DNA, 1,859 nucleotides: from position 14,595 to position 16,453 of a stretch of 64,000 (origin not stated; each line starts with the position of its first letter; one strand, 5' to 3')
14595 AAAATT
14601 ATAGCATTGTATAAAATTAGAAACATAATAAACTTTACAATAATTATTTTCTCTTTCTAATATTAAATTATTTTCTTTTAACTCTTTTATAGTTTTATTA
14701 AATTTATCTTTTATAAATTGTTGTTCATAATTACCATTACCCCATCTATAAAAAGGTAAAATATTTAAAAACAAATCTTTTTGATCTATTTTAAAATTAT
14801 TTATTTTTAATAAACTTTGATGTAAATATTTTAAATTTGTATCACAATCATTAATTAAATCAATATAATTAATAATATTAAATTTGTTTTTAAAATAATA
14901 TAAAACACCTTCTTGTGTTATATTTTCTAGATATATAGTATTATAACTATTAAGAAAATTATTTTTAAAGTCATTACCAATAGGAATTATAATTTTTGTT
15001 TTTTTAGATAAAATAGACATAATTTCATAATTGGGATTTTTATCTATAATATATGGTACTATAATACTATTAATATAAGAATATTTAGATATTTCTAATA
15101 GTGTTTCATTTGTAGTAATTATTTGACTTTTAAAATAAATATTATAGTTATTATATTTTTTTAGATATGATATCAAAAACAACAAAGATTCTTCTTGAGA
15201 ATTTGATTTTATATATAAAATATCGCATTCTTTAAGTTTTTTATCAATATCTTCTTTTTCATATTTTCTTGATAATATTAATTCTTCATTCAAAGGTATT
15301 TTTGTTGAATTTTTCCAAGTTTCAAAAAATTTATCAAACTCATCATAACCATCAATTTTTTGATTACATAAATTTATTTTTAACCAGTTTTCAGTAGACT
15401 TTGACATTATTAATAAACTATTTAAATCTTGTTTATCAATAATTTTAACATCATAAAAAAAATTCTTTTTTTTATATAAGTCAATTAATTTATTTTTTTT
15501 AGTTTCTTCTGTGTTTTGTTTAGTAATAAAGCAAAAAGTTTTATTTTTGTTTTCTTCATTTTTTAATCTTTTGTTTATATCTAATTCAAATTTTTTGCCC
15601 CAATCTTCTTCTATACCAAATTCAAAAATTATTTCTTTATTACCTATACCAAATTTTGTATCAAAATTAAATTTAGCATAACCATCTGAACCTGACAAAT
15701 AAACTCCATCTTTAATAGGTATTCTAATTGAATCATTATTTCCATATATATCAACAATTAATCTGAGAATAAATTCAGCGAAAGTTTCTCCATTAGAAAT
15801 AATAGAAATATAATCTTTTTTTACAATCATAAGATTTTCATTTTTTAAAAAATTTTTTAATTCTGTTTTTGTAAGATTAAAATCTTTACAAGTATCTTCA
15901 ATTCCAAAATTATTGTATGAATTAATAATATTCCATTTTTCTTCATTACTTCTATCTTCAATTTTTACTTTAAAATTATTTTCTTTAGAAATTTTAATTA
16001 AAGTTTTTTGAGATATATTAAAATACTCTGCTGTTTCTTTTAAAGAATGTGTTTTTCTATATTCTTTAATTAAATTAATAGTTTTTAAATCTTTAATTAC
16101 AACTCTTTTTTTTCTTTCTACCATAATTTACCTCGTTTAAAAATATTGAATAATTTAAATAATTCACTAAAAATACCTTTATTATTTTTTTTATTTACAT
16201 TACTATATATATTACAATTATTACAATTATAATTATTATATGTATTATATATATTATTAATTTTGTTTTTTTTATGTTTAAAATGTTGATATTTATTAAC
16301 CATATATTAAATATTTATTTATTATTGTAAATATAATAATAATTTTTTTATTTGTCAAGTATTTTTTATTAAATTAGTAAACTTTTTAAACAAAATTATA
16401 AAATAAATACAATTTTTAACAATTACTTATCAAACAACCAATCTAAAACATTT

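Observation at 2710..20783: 18-kb single-strand defence-type island in an otherwise reduced, housekeeping-dense endosymbiont-like genome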

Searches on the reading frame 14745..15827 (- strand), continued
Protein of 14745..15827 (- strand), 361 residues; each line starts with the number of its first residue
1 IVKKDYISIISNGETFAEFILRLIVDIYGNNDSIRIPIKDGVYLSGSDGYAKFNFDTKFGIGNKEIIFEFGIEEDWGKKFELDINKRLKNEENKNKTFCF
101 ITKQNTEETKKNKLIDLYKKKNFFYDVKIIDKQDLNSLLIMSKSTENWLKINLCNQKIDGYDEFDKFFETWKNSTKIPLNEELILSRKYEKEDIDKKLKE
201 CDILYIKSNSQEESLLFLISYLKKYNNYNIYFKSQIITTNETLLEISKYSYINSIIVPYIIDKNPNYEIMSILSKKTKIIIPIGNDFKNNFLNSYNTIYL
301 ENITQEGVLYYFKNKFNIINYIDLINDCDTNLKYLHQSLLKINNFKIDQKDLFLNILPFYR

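Call 70: get_annotated_region(hit=H33, flank=8000)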
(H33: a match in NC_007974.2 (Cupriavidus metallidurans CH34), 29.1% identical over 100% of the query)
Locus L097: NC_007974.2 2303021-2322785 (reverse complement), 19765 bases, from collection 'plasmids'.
description: Cupriavidus metallidurans CH34 megaplasmid, complete sequence
organism: Cupriavidus metallidurans CH34 (NCBI taxid 266264)
taxonomy: Bacteria; Pseudomonadota; Betaproteobacteria; Burkholderiales; Burkholderiaceae; Cupriavidus; Cupriavidus metallidurans; Cupriavidus metallidurans CH34
host: -; source: -; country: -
typing (MOB-suite, as given by PLSDB): mobilizable; replicon rep_cluster_104,rep_cluster_1581,rep_cluster_80; relaxase MOBP,MOBP
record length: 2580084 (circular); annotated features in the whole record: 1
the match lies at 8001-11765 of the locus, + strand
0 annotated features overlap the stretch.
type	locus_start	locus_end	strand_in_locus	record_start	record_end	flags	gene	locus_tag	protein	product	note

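Call 75: predict_structure(alignment_id=A4)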
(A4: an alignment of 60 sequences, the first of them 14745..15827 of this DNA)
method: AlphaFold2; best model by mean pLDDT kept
length: 361 residues; sequences in the alignment: 60
mean_pLDDT: 88.6   pTM: 0.86
mean pLDDT of the five models: 88.6, 88.4, 87.7, 87.2, 86.7
residues with pLDDT >= 90: 257; 70-90: 55; 50-70: 44; < 50: 5
segments of 3 or more residues with pLDDT < 50: 359-361
pLDDT, mean of each block of 10 residues (from residue 1): 81 96 92 91 96 95 95 97 98 98 97 98 98 96 94 94 95 88 87 91 95 96 92 95 92 92 85 93 89 83 86 74 60 62 63 59 40
secondary structure, 60 per line:
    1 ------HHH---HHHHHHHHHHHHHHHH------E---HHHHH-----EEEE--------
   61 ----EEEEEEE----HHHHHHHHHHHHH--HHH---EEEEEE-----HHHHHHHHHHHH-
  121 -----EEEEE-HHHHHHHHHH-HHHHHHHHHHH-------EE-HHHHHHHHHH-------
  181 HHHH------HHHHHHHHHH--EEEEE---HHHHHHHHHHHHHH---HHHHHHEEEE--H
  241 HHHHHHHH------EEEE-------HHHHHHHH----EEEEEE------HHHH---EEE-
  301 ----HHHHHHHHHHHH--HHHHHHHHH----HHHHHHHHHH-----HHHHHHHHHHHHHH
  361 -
elements in order: H13-28 H39-43 E49-52 E65-71 H76-88 E97-102 H108-119 E126-130 H132-141 H143-153 H164-173 H181-184 H191-200 E203-207 H211-224 H228-233 E234-237 H240-248 E255-258 H266-273 E278-283 H290-293 E297-299 H305-316 H319-327 H332-341 H347-360

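Call 77: fold_search(model_id=the predicted structure, library=pdb)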
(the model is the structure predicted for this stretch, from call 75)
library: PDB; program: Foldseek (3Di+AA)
matches with E <= 10: 376; with E <= 0.001: 0
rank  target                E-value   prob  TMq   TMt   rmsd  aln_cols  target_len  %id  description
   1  9gi1_a                1.1e-02  0.47  0.23  0.17  17.3       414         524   10  Structure of the S.aureus MecA/ClpC/ClpP degradation system (released 2025-08-20)
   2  6gg4_C                1.8e-02  0.21  0.13  0.12  15.7       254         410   10  Crystal structure of M2 PYK in complex with Phenyalanine. (released 2018-05-23)
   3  3gr4_A                2.6e-02  0.20  0.13  0.10  15.6       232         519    8  Activator-Bound Structure of Human Pyruvate Kinase M2 (released 2009-04-07)
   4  7l21_B                2.7e-02  0.20  0.13  0.11  15.7       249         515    9  Pyruvate Kinase M2 mutant-N70D (released 2021-12-22)
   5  8hmu_B                2.9e-02  0.20  0.13  0.11  15.7       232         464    9  Crystal Structure of PKM2 mutant R516C (released 2023-01-11)
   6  9o3b_G                3.2e-02  0.18  0.13  0.10  16.0       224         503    8  PKM2 bound to MCTI-566 (released 2025-08-13)
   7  1zjh                  3.4e-02  0.18  0.13  0.10  15.8       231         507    9  Structure of human muscle pyruvate kinase (PKM2) (released 2005-05-17)
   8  3gqy_A                3.4e-02  0.18  0.13  0.10  15.6       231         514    8  Activator-Bound Structure of Human Pyruvate Kinase M2 (released 2009-04-07)
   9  3gqy_C                3.4e-02  0.18  0.13  0.10  15.7       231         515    8  Activator-Bound Structure of Human Pyruvate Kinase M2 (released 2009-04-07)
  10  8hmq_A                4.1e-02  0.16  0.12  0.10  16.1       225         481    8  Crystal Structure of PKM2 mutant P403A (released 2023-01-11)
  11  6v74_A                4.1e-02  0.16  0.13  0.10  16.1       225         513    8  Crystal Structure of Human PKM2 in Complex with L-asparagine (released 2020-03-18)
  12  4jpg_D                4.4e-02  0.16  0.13  0.10  15.7       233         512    8  2-((1H-benzo[d]imidazol-1-yl)methyl)-4H-pyrido[1,2-a]pyrimidin-4-ones as Novel PKM2 Activators (released 2013-05-22)
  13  6v74_D                4.6e-02  0.15  0.13  0.11  15.9       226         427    8  Crystal Structure of Human PKM2 in Complex with L-asparagine (released 2020-03-18)
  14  3j95_F                5.2e-02  0.30  0.22  0.18  16.3       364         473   12  Structure of ADP-bound N-ethylmaleimide sensitive factor determined by single particle cryoelectron microscopy (released 2015-01-28)
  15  6nu1_A                5.2e-02  0.13  0.12  0.10  16.2       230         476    8  Crystal Structure of Human PKM2 in Complex with L-cysteine (released 2019-08-21)
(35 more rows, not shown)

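Call 81: fold_search(model_id=the predicted structure, library=viral)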
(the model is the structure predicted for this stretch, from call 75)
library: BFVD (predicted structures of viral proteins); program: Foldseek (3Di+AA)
matches with E <= 10: 512; with E <= 0.001: 0
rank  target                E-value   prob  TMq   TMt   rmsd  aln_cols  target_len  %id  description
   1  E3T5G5                3.7e-03  0.75  0.24  0.25  17.0       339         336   15  Uncharacterized protein [Cafeteria roenbergensis virus (strain BV-PW1)]
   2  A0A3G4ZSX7            1.1e-02  0.33  0.19  0.11  17.5       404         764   13  Superfamily II DNA or RNA helicase [Terrestrivirus sp.]
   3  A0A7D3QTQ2            1.3e-02  0.85  0.25  0.35  14.6       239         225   12  Helicase-primase protein [Fadolivirus FV1/VV64]
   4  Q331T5                1.6e-02  0.99  0.27  0.42   4.6       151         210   10  (no name in the UniProt tables at hand)
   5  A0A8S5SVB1            2.0e-02  0.20  0.17  0.15  22.1       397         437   12  Uncharacterized protein [Siphoviridae sp. ctqPo10]
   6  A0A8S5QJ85            2.3e-02  0.98  0.28  0.34  14.8       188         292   14  Restriction endonuclease [Siphoviridae sp. ctezl47]
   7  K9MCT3                4.0e-02  0.28  0.18  0.23  15.0       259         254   10  (no name in the UniProt tables at hand)
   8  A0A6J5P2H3            4.3e-02  0.72  0.27  0.35  10.4       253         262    8  AAA domain containing protein [uncultured Caudovirales phage]
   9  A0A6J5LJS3            4.3e-02  0.66  0.26  0.32  18.2       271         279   12  AAA+ ATPase domain-containing protein [uncultured Caudovirales phage]
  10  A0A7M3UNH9            4.6e-02  0.69  0.25  0.29   9.7       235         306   13  Uncharacterized protein [Pyramimonas orientalis virus 01B]
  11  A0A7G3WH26            4.8e-02  0.90  0.23  0.43   6.6       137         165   15  Putative endodeoxyribonuclease I [Arthronema virus TR020]
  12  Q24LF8                4.8e-02  0.63  0.17  0.36   8.1       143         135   16  Uncharacterized protein [Clostridium phage phiCD119 (strain Clostridium difficile/United States/Govind/2006)]
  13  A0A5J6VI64            5.1e-02  0.92  0.23  0.38   5.4       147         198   18  Restriction endonuclease type IV Mrr domain-containing protein [Megaviridae environmental sample]
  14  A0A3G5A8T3            6.9e-02  0.23  0.22  0.09  19.4       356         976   12  Superfamily II helicase [Hyperionvirus sp.]
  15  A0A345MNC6            7.3e-02  0.25  0.23  0.12  17.9       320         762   15  (no name in the UniProt tables at hand)
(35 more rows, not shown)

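Call 88: search_protein_families(library=phrogs, proteins=[window:14745-15827:-, P0129], max_evalue=0.01)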
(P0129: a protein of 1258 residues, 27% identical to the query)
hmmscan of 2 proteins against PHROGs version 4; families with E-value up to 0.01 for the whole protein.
window:14745-15827:- (361 aa): 0 families

P0129 (1258 aa): 1 family
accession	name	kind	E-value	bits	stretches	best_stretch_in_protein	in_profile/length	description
phrog_18693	-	unknown function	2.7e-164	549.7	1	1-1252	1-1250/1258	-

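Call 89: search_protein_families(library=phrogs, proteins=[P0123], max_evalue=1)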
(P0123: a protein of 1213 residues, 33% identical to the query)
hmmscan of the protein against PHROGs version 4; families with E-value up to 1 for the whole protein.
P0123 (1213 aa): 2 families
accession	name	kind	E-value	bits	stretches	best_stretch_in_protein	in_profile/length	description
phrog_18693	-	unknown function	3.6e-64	218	2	1-1057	1-1079/1258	-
phrog_6719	-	unknown function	0.74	11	0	112-160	74-122/164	-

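Call 97: get_annotated_region(hit=H28, flank=7000)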
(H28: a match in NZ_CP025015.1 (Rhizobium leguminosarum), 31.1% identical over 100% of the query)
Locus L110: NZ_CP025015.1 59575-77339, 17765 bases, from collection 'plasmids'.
description: Rhizobium leguminosarum strain Norway plasmid pRLN3, complete sequence
organism: Rhizobium leguminosarum (NCBI taxid 384)
taxonomy: Bacteria; Pseudomonadota; Alphaproteobacteria; Hyphomicrobiales; Rhizobiaceae; Rhizobium; Rhizobium leguminosarum
host: -; source: Lotus corniculatus,Bacteria culture; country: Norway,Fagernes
typing (MOB-suite, as given by PLSDB): conjugative; replicon rep_cluster_471; relaxase MOBQ; mating-pair formation MPF_T
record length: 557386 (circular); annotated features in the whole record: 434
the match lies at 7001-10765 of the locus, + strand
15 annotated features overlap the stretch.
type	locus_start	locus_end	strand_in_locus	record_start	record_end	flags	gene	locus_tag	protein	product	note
CDS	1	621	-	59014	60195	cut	-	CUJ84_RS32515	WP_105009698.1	hypothetical protein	-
CDS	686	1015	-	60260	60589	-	-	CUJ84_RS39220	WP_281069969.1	M48 family metalloprotease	GO:0006508 - proteolysis [Evidence IEA]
CDS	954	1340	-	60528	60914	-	-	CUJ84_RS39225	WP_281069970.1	M48 family metalloprotease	GO:0006508 - proteolysis [Evidence IEA]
CDS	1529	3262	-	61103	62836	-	-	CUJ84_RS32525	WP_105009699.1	type IV secretory system conjugative DNA transfer family protein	-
CDS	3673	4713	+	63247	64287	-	-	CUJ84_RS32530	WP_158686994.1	hypothetical protein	-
CDS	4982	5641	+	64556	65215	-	-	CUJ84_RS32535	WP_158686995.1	hypothetical protein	-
CDS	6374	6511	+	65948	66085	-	-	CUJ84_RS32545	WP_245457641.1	helix-turn-helix domain-containing protein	GO:0006310 - DNA recombination [Evidence IEA]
CDS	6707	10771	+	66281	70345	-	-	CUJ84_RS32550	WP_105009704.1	helix-turn-helix transcriptional regulator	-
CDS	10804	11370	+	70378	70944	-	-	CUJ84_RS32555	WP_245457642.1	transposase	GO:0006313 - DNA transposition [Evidence IEA]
CDS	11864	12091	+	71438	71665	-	-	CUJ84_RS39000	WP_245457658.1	hypothetical protein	-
CDS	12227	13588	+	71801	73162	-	-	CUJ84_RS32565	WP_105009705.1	hypothetical protein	-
CDS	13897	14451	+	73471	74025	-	-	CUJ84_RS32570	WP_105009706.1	hypothetical protein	-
CDS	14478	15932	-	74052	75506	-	-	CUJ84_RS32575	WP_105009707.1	metallophosphoesterase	-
CDS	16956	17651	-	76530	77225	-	-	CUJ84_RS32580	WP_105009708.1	hypothetical protein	-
CDS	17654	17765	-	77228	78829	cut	-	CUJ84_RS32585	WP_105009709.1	adenylosuccinate synthetase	GO:0006164 - purine nucleotide biosynthetic process [Evidence IEA]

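Call 98: get_annotated_region(hit=H35, flank=7000)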
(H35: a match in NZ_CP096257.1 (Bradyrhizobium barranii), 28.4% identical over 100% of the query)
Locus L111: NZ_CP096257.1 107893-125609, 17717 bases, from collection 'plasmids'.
description: Bradyrhizobium barranii subsp. apii strain 1S5 plasmid pBb1S5b, complete sequence
organism: Bradyrhizobium barranii (NCBI taxid 2819348)
taxonomy: Bacteria; Pseudomonadota; Alphaproteobacteria; Hyphomicrobiales; Nitrobacteraceae; Bradyrhizobium; Bradyrhizobium barranii
host: -; source: Glycine max cv. AC Glengarry,Cell culture,Root nodule from soybean plant inoculated with root zone soil from ...; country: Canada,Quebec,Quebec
typing (MOB-suite, as given by PLSDB): conjugative; relaxase MOBQ; mating-pair formation MPF_T
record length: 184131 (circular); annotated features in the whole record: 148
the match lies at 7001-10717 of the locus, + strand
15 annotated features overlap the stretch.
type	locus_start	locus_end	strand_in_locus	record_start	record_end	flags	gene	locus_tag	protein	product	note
CDS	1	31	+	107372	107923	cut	-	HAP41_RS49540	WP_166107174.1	DUF6538 domain-containing protein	-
CDS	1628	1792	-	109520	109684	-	tnpB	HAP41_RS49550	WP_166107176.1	IS66 family insertion sequence element accessory protein TnpB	-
CDS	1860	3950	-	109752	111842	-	-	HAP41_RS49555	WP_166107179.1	recombinase family protein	GO:0006310 - DNA recombination [Evidence IEA]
CDS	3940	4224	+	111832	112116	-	-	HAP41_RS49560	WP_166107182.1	hypothetical protein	-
CDS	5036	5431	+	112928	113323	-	-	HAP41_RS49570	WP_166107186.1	hypothetical protein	-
CDS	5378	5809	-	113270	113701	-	-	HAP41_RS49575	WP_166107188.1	hypothetical protein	-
CDS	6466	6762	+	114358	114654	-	-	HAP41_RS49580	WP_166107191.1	hypothetical protein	-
CDS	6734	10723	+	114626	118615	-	-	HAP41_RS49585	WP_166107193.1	hypothetical protein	-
CDS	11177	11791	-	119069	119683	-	-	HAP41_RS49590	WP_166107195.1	hypothetical protein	-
CDS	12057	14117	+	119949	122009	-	-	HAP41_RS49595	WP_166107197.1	hypothetical protein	-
CDS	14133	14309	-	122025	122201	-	-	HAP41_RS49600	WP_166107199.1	hypothetical protein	-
CDS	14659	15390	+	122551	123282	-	-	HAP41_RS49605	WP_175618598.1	hypothetical protein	-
CDS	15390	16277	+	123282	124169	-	-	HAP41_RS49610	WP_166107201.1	DUF4238 domain-containing protein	-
CDS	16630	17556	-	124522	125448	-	-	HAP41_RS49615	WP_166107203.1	ImmA/IrrE family metallo-endopeptidase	-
CDS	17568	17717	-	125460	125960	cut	-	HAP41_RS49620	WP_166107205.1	helix-turn-helix transcriptional regulator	-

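Call 99: get_annotated_region(hit=H38, flank=7000)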
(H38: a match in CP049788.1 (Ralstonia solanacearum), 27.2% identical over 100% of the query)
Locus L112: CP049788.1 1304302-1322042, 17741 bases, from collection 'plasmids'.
description: Ralstonia solanacearum strain B2 plasmid unnamed, complete sequence
organism: Ralstonia solanacearum (NCBI taxid 305)
taxonomy: Bacteria; Pseudomonadota; Betaproteobacteria; Burkholderiales; Burkholderiaceae; Ralstonia; Ralstonia solanacearum
host: -; source: whole organism,isolated from the tobacco substrate; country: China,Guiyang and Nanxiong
typing (MOB-suite, as given by PLSDB): non-mobilizable
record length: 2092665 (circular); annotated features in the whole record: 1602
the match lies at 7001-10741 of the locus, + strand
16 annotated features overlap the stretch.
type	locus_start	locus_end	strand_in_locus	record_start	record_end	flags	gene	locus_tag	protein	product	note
CDS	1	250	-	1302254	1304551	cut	-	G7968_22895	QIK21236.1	hypothetical protein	-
CDS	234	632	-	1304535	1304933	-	-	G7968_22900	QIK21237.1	hypothetical protein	-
CDS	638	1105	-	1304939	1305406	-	-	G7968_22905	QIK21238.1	hypothetical protein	-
CDS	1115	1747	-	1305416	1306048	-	-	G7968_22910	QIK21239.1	hypothetical protein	-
CDS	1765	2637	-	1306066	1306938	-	-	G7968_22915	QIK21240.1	ATP-binding protein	-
CDS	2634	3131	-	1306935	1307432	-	-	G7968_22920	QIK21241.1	hypothetical protein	-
CDS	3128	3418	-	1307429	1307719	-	-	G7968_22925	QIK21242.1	helix-turn-helix domain-containing protein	-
CDS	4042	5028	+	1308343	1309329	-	-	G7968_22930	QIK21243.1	IS5 family transposase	-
CDS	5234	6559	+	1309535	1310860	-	-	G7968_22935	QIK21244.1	hypothetical protein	-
CDS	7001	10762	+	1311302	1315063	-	-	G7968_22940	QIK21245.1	hypothetical protein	-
CDS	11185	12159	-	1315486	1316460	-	-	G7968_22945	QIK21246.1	hypothetical protein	-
CDS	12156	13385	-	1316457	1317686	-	-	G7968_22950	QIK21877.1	glycine hydroxymethyltransferase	-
CDS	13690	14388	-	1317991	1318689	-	-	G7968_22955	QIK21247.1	hypothetical protein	-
CDS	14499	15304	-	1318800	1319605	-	-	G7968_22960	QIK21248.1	IS5 family transposase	-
CDS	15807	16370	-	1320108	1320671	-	-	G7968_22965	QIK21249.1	hypothetical protein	-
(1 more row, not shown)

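Call 100: get_annotated_region(hit=H40, flank=7000)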
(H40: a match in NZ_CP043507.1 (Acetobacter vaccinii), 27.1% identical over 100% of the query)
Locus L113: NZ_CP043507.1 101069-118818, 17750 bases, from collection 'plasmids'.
description: Acetobacter vaccinii strain KACC 21233 plasmid unnamed1, complete sequence
organism: Acetobacter vaccinii (NCBI taxid 2592655)
taxonomy: Bacteria; Pseudomonadota; Alphaproteobacteria; Rhodospirillales; Acetobacteraceae; Acetobacter; Acetobacter vaccinii
host: -; source: cell culture,blue berry; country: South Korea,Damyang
typing (MOB-suite, as given by PLSDB): mobilizable; relaxase MOBP
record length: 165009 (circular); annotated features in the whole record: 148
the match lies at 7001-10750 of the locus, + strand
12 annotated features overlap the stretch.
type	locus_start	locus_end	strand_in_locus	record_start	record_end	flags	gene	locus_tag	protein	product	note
CDS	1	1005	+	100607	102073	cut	-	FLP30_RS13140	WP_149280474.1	N-6 DNA methylase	GO:0006306 - DNA methylation [Evidence IEA]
CDS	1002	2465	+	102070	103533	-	-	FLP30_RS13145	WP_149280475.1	restriction endonuclease subunit S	GO:0006304 - DNA modification [Evidence IEA]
CDS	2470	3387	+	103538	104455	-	-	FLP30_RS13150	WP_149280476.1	restriction endonuclease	-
CDS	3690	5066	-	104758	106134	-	-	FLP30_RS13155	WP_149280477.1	IS1182-like element ISGdi16 family transposase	GO:0006313 - DNA transposition [Evidence IEA]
CDS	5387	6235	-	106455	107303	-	-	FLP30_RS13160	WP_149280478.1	hypothetical protein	-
CDS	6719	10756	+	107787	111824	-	-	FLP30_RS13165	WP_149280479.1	helix-turn-helix transcriptional regulator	-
CDS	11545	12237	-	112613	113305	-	-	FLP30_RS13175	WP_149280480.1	hypothetical protein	-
CDS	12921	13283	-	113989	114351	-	-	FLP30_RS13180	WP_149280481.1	helix-turn-helix domain-containing protein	-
CDS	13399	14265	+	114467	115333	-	-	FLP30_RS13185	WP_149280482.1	NAD(P)H-binding protein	-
CDS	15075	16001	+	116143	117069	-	-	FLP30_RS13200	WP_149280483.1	aromatic alcohol reductase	-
CDS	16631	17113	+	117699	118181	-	-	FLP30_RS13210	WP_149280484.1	DUF2938 family protein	-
CDS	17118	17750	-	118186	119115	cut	-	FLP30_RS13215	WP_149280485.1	AraC family transcriptional regulator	-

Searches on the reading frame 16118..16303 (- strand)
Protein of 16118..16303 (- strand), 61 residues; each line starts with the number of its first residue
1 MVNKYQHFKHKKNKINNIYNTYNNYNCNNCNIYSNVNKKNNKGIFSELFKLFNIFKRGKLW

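Call 29: search_protein_families(library=pfam, proteins=[window:16118-16303:-], max_evalue=0.01)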
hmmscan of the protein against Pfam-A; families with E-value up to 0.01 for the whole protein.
window:16118-16303:- (61 aa): 0 families

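Call 52: search_protein_families(library=padloc, proteins=[window:16118-16303:-], max_evalue=0.001)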
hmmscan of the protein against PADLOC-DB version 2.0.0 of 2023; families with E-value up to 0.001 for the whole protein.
window:16118-16303:- (61 aa): 0 families

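Call 88: search_protein_families(library=phrogs, proteins=[window:16118-16303:-], max_evalue=0.01)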
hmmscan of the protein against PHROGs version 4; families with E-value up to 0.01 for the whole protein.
window:16118-16303:- (61 aa): 0 families
